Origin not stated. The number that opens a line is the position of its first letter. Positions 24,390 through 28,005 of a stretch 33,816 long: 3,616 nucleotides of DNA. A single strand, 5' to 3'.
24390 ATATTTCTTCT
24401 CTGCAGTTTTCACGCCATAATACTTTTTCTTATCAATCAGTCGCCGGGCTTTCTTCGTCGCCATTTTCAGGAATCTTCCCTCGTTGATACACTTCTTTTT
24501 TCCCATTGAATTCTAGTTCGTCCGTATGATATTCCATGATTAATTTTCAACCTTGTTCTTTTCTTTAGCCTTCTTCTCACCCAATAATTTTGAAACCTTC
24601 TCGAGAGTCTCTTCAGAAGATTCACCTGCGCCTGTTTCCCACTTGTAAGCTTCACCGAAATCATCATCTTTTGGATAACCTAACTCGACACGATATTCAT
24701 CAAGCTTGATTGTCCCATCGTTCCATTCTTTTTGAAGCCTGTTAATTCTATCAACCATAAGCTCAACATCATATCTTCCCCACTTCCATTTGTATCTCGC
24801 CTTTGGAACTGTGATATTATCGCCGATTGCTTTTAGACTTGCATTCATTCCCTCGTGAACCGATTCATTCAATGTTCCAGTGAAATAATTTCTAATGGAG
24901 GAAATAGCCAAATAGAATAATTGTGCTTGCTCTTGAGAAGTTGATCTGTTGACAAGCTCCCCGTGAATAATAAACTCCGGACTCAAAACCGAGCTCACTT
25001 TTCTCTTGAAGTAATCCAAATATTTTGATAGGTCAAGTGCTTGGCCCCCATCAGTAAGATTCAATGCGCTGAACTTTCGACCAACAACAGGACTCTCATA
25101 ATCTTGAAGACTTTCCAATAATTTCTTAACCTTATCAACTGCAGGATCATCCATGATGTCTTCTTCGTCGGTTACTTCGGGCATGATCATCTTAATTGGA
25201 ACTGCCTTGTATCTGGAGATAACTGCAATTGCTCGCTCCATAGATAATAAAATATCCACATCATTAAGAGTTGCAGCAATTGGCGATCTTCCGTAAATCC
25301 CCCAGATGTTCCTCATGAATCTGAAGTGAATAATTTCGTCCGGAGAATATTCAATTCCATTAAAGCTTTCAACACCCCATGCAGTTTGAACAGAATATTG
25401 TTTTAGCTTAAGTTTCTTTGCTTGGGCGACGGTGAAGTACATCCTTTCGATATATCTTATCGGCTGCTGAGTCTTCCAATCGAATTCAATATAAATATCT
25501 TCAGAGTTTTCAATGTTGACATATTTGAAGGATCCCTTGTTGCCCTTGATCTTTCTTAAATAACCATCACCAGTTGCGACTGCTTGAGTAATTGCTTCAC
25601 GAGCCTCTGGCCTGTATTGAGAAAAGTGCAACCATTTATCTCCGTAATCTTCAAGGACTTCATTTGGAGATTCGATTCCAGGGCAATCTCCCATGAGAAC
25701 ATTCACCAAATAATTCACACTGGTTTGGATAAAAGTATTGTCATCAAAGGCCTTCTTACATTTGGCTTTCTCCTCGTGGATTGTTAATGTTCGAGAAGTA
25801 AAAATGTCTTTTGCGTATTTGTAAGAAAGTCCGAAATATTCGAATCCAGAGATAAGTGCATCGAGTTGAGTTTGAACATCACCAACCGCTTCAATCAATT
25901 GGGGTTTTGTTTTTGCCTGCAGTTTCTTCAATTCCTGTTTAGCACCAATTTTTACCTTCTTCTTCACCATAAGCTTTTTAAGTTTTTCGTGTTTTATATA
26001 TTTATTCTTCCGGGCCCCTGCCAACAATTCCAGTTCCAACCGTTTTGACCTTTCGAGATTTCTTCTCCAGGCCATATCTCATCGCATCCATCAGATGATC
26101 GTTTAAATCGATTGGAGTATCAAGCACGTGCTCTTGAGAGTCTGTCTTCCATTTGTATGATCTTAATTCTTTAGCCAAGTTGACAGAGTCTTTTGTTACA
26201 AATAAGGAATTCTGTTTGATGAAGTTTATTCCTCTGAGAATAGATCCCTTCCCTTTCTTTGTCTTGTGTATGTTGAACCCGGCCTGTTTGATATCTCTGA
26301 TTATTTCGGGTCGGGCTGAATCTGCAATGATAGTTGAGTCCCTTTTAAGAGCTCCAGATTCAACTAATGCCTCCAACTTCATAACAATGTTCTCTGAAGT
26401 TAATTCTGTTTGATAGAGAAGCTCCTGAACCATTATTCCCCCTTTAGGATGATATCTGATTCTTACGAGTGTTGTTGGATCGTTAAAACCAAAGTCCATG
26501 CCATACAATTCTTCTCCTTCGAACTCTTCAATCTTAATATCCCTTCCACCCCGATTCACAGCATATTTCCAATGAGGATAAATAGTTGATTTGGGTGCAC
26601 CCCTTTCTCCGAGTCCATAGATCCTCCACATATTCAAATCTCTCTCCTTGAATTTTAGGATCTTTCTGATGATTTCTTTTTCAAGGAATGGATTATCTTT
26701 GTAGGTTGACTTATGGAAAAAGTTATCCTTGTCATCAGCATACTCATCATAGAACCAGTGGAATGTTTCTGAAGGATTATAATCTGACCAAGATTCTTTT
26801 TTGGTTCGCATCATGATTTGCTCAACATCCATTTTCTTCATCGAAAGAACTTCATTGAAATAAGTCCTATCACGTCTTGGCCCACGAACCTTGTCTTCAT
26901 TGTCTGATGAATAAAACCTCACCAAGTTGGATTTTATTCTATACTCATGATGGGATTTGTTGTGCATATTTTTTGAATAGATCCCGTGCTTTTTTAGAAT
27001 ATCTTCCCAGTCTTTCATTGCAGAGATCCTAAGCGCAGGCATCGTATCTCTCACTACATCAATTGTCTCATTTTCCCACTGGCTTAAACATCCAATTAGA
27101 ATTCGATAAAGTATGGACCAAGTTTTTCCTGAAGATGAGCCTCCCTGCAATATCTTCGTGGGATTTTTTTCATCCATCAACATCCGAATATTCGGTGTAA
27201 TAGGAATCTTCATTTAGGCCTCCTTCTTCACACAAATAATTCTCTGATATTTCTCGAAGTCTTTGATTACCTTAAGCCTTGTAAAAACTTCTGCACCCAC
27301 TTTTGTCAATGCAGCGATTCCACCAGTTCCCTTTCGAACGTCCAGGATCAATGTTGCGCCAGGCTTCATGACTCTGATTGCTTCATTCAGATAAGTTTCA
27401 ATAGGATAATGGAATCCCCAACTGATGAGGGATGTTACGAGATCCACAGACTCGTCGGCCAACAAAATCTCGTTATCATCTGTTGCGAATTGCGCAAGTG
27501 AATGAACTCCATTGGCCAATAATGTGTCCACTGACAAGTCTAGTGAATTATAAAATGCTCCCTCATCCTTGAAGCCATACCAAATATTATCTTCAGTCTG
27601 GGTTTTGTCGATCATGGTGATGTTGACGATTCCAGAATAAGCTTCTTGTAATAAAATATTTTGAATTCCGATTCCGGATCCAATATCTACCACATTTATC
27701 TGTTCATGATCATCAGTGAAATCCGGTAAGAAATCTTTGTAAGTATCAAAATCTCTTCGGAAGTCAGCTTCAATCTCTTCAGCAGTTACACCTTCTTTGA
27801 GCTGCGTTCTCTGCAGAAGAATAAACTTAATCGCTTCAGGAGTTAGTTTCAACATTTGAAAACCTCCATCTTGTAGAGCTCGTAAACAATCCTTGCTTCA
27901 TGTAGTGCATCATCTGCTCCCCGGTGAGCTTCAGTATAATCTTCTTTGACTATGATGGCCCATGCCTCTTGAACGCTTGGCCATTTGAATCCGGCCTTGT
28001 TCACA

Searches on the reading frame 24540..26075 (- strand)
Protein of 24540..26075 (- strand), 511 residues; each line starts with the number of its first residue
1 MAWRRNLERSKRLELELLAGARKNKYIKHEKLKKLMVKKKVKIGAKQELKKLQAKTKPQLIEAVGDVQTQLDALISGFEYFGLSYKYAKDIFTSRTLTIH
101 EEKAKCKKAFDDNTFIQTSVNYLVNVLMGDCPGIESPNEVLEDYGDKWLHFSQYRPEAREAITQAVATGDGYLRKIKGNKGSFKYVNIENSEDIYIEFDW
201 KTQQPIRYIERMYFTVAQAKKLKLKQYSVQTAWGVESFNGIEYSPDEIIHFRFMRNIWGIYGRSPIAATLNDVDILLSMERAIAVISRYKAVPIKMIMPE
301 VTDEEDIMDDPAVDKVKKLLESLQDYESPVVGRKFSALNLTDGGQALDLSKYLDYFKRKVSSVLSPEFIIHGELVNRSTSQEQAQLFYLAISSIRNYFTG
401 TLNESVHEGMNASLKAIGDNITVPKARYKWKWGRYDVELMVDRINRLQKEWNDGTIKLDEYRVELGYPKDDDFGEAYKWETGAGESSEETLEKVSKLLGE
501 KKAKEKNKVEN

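Call 10: search_protein_families(library=pfam, proteins=[window:24540-26075:-], max_evalue=0.01)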
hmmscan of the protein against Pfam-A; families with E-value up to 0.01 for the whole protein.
window:24540-26075:- (511 aa): 3 families
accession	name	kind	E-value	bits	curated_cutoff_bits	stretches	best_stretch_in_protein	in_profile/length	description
PF04860.17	Phage_portal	-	1e-06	28.7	39.1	1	224-388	96-257/321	Phage portal protein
PF12236.14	Head-tail_con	-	0.0027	16.6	27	1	248-312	251-314/489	Bacteriophage head to tail connecting protein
PF05133.19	SPP1_portal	-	0.0031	17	25.5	1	113-239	45-167/416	Phage portal protein, SPP1 Gp6-like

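Call 11: search_protein_families(library=phrogs, proteins=[window:24540-26075:-], max_evalue=0.001)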
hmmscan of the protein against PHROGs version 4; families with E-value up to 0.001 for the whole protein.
window:24540-26075:- (511 aa): 2 families
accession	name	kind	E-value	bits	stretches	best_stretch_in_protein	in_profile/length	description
phrog_9232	-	head and packaging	8.7e-11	42.3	1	237-476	192-434/502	portal protein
phrog_12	-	head and packaging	1.2e-07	32.2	1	164-283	150-240/646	portal protein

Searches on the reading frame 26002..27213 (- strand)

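Call 10: search_protein_families(library=pfam, proteins=[window:26002-27213:-], max_evalue=0.01)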
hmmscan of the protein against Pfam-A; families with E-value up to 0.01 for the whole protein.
window:26002-27213:- (403 aa): 3 families
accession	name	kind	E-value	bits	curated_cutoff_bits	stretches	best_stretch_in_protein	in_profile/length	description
PF04466.19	Terminase_3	-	4.1e-19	69.4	23.2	1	18-203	3-201/201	Phage terminase large subunit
PF17288.8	Terminase_3C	-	1.6e-13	51.7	26.7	1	240-383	1-154/155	Terminase RNAseH like domain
PF03237.21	Terminase_6N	-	1.5e-09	38.2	22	1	22-213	2-209/215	Terminase large subunit, T4likevirus-type, N-terminal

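Call 11: search_protein_families(library=phrogs, proteins=[window:26002-27213:-], max_evalue=0.001)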
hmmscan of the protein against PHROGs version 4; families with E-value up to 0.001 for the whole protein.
window:26002-27213:- (403 aa): 8 families
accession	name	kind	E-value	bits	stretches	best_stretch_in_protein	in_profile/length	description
phrog_2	-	head and packaging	1.2e-34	121.2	1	10-392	272-600/807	terminase large subunit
phrog_6672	-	head and packaging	1.2e-30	107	1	268-390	15-134/145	terminase large subunit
phrog_5653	-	head and packaging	7.8e-29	101.8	1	236-391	33-186/199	terminase large subunit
phrog_3717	-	head and packaging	3.9e-24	86.6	1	4-245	10-262/277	terminase large subunit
phrog_10250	-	head and packaging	4.6e-11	43.9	1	230-390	40-220/228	terminase large subunit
phrog_22023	-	unknown function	1.1e-09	39.8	1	144-270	28-150/153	-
phrog_979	-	head and packaging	0.00052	19.8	1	6-147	155-304/642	terminase large subunit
phrog_18557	-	head and packaging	0.00069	20.7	0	340-388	28-76/88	terminase large subunit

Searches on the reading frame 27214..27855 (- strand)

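Call 69: search_protein_families(library=pfam, proteins=[window:27214-27855:-], max_evalue=0.01)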
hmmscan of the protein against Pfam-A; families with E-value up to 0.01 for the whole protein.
window:27214-27855:- (213 aa): 4 families
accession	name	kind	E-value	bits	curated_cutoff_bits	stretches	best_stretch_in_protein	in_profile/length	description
PF08241.18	Methyltransf_11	-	2.4e-05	25.3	21.2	1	123-171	47-95/95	Methyltransferase domain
PF13649.12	Methyltransf_25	-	0.00047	21.2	27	0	126-166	54-96/97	Methyltransferase domain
PF10294.15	Methyltransf_16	-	0.0075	16.5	21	0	47-91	42-85/174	Lysine methyltransferase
PF13489.12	Methyltransf_23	-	0.008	16.4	27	0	37-173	7-118/164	Methyltransferase domain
